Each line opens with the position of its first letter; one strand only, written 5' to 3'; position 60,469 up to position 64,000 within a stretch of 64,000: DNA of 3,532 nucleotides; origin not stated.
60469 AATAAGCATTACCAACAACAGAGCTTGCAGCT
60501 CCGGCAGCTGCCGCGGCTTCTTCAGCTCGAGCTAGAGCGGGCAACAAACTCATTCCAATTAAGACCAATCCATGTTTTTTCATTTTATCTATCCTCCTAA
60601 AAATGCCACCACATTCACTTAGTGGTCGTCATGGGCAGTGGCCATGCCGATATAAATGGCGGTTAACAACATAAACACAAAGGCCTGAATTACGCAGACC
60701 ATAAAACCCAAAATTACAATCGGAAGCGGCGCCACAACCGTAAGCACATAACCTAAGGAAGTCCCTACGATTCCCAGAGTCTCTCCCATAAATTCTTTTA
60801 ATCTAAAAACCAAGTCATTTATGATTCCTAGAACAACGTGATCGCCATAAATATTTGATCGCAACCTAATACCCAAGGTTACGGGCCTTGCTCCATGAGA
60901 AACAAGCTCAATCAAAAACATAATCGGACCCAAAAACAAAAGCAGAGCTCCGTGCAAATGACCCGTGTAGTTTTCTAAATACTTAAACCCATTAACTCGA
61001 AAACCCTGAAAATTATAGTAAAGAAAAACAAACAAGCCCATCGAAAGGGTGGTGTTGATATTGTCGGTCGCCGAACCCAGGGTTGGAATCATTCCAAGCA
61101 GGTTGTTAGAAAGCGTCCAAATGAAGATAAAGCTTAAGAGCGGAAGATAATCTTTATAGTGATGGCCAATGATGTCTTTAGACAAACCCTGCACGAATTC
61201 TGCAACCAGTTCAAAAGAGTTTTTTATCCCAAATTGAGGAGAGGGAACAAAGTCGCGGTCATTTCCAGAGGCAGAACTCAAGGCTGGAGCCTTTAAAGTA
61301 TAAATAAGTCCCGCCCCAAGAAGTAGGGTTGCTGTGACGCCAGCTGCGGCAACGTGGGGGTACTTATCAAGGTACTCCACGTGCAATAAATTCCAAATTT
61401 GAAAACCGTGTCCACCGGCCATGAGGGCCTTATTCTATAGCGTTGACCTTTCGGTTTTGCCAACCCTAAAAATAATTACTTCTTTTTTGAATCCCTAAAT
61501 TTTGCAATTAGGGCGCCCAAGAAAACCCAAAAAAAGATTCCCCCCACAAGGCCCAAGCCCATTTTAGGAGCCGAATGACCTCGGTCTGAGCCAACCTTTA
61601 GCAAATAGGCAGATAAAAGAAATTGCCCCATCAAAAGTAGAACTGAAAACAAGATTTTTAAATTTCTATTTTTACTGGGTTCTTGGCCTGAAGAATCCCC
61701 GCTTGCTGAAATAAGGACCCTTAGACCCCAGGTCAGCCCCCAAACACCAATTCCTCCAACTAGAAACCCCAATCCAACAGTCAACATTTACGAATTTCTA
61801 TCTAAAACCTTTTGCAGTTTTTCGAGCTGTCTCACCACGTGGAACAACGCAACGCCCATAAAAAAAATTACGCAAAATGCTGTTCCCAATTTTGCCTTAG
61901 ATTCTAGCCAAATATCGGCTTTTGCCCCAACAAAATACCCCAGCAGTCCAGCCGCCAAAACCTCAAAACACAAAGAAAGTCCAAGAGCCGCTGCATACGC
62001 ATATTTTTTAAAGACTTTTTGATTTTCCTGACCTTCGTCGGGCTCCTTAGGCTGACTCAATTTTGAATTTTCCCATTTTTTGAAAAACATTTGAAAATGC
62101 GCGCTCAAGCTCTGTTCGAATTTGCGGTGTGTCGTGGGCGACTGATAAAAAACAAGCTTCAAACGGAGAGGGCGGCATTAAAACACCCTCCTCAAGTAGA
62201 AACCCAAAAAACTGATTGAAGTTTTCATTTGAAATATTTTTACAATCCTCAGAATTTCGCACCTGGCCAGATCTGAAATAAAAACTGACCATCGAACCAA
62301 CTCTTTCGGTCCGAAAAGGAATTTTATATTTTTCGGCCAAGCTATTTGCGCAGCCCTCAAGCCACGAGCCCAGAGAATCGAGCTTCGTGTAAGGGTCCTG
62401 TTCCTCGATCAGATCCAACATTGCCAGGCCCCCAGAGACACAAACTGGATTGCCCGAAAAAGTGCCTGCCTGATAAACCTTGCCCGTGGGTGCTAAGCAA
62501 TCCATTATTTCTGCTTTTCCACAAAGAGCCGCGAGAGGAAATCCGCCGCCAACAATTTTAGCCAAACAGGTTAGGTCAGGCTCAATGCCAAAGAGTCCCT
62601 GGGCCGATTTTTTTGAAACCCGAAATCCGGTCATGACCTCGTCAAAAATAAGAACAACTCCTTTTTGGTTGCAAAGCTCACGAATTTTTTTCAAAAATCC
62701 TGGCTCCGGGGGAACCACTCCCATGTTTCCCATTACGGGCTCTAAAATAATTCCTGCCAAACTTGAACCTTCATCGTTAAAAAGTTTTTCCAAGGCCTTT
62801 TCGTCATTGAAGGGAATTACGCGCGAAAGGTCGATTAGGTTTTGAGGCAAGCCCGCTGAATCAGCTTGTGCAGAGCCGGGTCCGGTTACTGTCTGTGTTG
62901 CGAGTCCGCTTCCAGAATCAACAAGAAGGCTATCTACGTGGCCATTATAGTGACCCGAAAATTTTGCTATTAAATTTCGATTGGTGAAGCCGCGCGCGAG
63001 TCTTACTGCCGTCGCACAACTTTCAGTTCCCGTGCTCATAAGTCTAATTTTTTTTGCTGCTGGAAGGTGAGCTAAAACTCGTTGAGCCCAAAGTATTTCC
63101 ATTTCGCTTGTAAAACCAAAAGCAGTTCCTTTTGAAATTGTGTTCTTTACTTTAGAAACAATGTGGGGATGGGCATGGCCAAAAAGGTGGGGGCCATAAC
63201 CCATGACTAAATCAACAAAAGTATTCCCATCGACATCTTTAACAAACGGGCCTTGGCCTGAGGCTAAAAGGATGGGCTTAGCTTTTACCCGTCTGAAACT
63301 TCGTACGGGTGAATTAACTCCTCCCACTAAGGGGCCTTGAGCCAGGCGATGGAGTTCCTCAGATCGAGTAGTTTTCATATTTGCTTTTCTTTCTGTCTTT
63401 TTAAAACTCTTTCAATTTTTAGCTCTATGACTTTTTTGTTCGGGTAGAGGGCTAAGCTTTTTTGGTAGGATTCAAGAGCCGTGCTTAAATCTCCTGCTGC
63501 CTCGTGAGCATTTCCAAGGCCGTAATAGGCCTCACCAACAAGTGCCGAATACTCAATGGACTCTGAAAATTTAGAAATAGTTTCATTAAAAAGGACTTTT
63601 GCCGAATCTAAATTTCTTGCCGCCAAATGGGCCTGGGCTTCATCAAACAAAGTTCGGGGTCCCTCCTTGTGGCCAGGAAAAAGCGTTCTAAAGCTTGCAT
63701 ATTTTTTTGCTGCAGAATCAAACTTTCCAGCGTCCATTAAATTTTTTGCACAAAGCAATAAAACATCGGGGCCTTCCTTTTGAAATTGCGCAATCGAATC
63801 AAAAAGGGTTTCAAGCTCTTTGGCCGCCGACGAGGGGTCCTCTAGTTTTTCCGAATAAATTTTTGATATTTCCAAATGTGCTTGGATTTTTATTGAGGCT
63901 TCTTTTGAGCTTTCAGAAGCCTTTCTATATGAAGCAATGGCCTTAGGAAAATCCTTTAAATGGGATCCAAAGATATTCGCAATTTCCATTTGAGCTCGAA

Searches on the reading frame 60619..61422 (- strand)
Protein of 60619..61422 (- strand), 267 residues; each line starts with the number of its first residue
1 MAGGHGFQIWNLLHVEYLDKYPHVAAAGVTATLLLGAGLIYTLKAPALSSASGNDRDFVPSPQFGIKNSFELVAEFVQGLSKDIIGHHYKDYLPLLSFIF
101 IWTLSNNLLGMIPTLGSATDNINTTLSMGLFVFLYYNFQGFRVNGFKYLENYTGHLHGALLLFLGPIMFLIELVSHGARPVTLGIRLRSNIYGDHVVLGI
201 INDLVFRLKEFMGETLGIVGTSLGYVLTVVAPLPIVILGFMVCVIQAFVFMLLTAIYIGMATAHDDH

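Call 6: search_protein_families(library=pfam, proteins=[window:60619-61422:-])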
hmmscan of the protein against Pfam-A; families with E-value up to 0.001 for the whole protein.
window:60619-61422:- (267 aa): 1 family
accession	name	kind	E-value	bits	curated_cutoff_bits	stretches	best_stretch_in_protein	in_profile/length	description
PF00119.25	ATP-synt_A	-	1.9e-45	155.8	33.9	1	64-258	29-216/217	ATP synthase A chain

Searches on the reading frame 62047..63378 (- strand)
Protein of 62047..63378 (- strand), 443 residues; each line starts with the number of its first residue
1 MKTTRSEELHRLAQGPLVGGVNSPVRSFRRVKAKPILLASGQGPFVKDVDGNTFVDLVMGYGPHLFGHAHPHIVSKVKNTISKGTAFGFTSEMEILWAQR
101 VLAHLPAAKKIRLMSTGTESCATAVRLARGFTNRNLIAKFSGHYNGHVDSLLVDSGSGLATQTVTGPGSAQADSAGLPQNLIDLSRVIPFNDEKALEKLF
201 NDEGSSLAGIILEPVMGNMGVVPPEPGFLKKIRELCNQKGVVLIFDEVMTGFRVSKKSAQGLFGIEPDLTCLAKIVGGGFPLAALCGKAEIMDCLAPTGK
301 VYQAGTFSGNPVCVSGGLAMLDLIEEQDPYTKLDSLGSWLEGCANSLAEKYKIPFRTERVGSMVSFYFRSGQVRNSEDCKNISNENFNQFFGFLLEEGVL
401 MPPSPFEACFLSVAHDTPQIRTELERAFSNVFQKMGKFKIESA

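Call 7: search_protein_families(library=pfam, proteins=[window:62047-63378:-])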
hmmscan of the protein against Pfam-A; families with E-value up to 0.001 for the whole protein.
window:62047-63378:- (443 aa): 1 family
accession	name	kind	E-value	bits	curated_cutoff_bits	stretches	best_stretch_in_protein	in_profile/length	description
PF00202.27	Aminotran_3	-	6.7e-68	229.7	30.5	1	35-401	10-371/403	Aminotransferase class-III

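Call 33: find_encoding_contigs(protein=window:62047-63378:-, flank=10000, max_places=3)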
Protein window:62047-63378:- (443 aa): 3 contigs read that carry it; 2 places shown.
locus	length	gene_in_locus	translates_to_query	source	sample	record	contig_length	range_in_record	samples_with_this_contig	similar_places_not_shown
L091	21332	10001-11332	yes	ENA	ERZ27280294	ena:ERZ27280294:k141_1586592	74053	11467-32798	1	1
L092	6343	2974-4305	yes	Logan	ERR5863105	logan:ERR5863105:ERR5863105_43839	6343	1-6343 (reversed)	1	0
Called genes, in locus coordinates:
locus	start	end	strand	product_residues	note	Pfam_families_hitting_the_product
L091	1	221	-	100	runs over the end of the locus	PF00825:Ribonuclease_P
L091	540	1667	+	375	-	PF00308:Bac_DnaA, PF01695:IstB_IS21, PF00004:AAA (weak), PF08299:Bac_DnaA_C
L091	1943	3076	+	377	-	PF00712:DNA_pol3_beta, PF02767:DNA_pol3_beta_2, PF02768:DNA_pol3_beta_3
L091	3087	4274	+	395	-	PF02463:SMC_N, PF13175:AAA_15, PF13476:AAA_23, PF13304:AAA_21 (weak)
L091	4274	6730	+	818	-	PF02518:HATPase_c, PF00204:DNA_gyraseB, PF01751:Toprim, PF21249:GyrB_hook, PF00986:DNA_gyraseB_C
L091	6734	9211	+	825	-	PF00521:DNA_topoisoIV, PF03989:DNA_gyraseA_C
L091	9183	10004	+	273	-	PF23914:TPR_CcmH_CycH (faint), PF13174:TPR_6 (faint), PF13181:TPR_8 (faint), PF13428:TPR_14 (faint), PF13424:TPR_12 (weak), PF13432:TPR_16 (weak), PF00515:TPR_1, PF07719:TPR_2 (weak), +1 more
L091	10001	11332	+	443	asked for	PF00202:Aminotran_3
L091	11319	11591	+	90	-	-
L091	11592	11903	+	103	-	-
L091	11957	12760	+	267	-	PF00119:ATP-synt_A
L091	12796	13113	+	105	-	PF00137:ATP-synt_C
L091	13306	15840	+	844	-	-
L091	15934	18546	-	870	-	PF00005:ABC_tran (faint), PF02463:SMC_N (faint), PF03193:RsgA_GTPase (faint), PF13175:AAA_15 (faint), PF13191:AAA_16 (faint), PF13555:AAA_29 (faint), PF20703:nSTAND1 (faint), PF17760:UvrA_inter, +1 more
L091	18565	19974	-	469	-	PF02878:PGM_PMM_I, PF02879:PGM_PMM_II, PF02880:PGM_PMM_III, PF00408:PGM_PMM_IV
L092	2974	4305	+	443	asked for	PF00202:Aminotran_3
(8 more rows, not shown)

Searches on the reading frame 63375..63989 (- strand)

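Call 7: search_protein_families(library=pfam, proteins=[window:63375-63989:-])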
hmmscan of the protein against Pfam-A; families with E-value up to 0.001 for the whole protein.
window:63375-63989:- (204 aa): 12 families
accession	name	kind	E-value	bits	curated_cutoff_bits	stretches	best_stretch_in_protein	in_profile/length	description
PF07719.23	TPR_2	-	2.8e-16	58.7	27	1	153-184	2-33/34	Tetratricopeptide repeat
PF00515.34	TPR_1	-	2.7e-12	46.4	27.8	1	153-184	2-33/34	Tetratricopeptide repeat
PF13174.12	TPR_6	-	7.4e-12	45.5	26.3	1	153-184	1-32/33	Tetratricopeptide repeat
PF13432.12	TPR_16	-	1e-11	45.5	32.7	1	115-184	1-63/65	Tetratricopeptide repeat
PF13428.12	TPR_14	-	1.6e-11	44.1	23.5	0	153-184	2-33/44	Tetratricopeptide repeat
PF14559.12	TPR_19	-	4e-09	37.1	25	1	84-151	1-65/68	Tetratricopeptide repeat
PF13424.12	TPR_12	-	5.1e-09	36.6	30.1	1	118-183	10-76/77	Tetratricopeptide repeat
PF13181.12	TPR_8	-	3e-08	33.6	25.7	1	153-184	2-33/34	Tetratricopeptide repeat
PF23914.1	TPR_CcmH_CycH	-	2.9e-06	27.6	42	0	158-203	56-101/158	Cytochrome c-type biogenesis protein H TPR domain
PF13176.12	TPR_7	-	1.3e-05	25.3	27.9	0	154-185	1-32/36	Tetratricopeptide repeat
PF13414.12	TPR_11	-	6.5e-05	23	26.8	0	159-184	1-26/42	TPR repeat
PF24575.1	TPR_Slam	-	0.00069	20.5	35.2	0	157-201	52-96/104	Surface lipoprotein assembly modifier, N-terminal TPR repeats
